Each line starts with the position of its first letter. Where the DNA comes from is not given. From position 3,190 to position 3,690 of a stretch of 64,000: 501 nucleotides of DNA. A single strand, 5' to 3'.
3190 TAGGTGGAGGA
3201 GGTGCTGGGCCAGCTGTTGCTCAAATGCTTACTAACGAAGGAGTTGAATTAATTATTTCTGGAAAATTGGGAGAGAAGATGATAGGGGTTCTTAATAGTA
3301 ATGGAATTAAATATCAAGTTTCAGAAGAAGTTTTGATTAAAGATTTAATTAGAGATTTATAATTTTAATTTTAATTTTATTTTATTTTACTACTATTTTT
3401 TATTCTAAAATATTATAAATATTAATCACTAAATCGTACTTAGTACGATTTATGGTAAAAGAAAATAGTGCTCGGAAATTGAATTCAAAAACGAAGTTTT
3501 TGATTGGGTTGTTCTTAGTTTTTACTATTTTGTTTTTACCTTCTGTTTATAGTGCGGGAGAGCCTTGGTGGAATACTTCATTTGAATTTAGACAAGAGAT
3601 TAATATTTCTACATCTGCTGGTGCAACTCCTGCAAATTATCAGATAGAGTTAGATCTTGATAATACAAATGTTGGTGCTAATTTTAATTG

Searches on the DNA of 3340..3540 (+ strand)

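Call 81: search_rna_families(source=window, start=3340, end=3540, threshold=evalue, max_evalue=1)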
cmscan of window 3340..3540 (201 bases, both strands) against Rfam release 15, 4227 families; matches with E-value up to 1: 0.
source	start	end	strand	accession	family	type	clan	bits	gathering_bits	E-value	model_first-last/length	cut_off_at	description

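Call 84: build_rna_model(alignment_id=A5, structure=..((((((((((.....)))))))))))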
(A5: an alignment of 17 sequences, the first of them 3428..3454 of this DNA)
Model R1 built from alignment A5 (17 sequences, 27 columns); structure: as given.
model positions 27; base pairs 10; branch points 0; effective number of sequences 17; information 0.959 bits per position. Calibrated on 0.2 Mb of random sequence (short: E-values are rough).
structure used (alignment columns):
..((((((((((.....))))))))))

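Call 85: build_rna_model(alignment_id=A5, structure=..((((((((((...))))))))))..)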
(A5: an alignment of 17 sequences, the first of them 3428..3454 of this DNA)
Model R2 built from alignment A5 (17 sequences, 27 columns); structure: as given.
model positions 27; base pairs 10; branch points 0; effective number of sequences 17; information 1.199 bits per position. Calibrated on 0.2 Mb of random sequence (short: E-values are rough).
structure used (alignment columns):
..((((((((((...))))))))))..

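Call 87: search_with_rna_model(model_id=R2, sources=[window, L001, L002, L005, L006, L007, L009, L010, L011, L012, L013, L016, L017, L133, L134, L135, L138], max_evalue=10)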
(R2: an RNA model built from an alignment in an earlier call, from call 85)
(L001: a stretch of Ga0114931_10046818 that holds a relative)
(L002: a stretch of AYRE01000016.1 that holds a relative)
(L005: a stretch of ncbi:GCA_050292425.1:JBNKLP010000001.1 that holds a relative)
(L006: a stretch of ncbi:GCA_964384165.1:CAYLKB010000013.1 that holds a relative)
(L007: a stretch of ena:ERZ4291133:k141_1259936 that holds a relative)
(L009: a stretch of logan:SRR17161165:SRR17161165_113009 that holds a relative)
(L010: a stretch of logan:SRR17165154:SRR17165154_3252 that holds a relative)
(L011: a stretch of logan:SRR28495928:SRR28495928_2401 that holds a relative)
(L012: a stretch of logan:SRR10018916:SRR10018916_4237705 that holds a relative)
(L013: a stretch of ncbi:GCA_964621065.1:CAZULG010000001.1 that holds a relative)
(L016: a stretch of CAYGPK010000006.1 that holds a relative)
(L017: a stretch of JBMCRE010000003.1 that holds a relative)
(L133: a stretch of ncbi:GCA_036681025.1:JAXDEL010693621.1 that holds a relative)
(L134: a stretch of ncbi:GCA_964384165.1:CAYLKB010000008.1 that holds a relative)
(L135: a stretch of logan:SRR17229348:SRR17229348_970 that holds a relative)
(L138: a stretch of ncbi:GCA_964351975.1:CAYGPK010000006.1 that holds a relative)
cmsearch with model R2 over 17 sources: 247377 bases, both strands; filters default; matches with E-value up to 10: 39.
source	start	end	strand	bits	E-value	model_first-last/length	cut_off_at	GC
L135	7975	8001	+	40.8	1.9e-07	1-27/27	no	0.15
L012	110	136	+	39.9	3.4e-07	1-27/27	no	0.19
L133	64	90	+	38.7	7.5e-07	1-27/27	no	0.3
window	34715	34741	+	38.6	8.2e-07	1-27/27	no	0.3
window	3428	3454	+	38.6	8.3e-07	1-27/27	no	0.3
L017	2859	2885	+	38.5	8.6e-07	1-27/27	no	0.22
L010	4428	4454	+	38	1.2e-06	1-27/27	no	0.15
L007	1375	1401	+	37.2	2e-06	1-27/27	no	0.26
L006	8616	8642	+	36.8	2.8e-06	1-27/27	no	0.26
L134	2779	2805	+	35.7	5.6e-06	1-27/27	no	0.07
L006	4828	4854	+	35.5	6.5e-06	1-27/27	no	0.19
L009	910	936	+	35.1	8.3e-06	1-27/27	no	0.22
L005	5976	6002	+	34.9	9.2e-06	1-27/27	no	0.3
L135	7975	8001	-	34.1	1.6e-05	1-27/27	no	0.15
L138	5974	6000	+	33.7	2.1e-05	1-27/27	no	0.33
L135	4317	4343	+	33.2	2.9e-05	1-27/27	no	0.33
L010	177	203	+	33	3.3e-05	1-27/27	no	0.15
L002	2360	2386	+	32.9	3.6e-05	1-27/27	no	0.11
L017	2859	2885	-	31.5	9e-05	1-27/27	no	0.22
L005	5976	6002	-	27.9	0.00095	1-27/27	no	0.3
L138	5974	6000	-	27.1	0.0016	1-27/27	no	0.33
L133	64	90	-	26.9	0.0019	1-27/27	no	0.3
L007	1375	1401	-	26.8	0.002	1-27/27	no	0.26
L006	8616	8642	-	26.5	0.0024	1-27/27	no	0.26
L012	110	136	-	26.1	0.0032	1-27/27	no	0.19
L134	2779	2805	-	25.2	0.0058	1-27/27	no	0.07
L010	4428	4454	-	25.2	0.0058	1-27/27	no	0.15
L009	910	936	-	23.1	0.023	1-27/27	no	0.22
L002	2360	2386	-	22.6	0.033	1-27/27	no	0.11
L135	4317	4343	-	22.5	0.033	1-27/27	no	0.33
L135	12468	12500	-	17.7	0.83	1-27/27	no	0.15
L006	4828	4853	-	17.4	1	1-27/27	no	0.15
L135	12468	12500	+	15.2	4.3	1-27/27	no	0.15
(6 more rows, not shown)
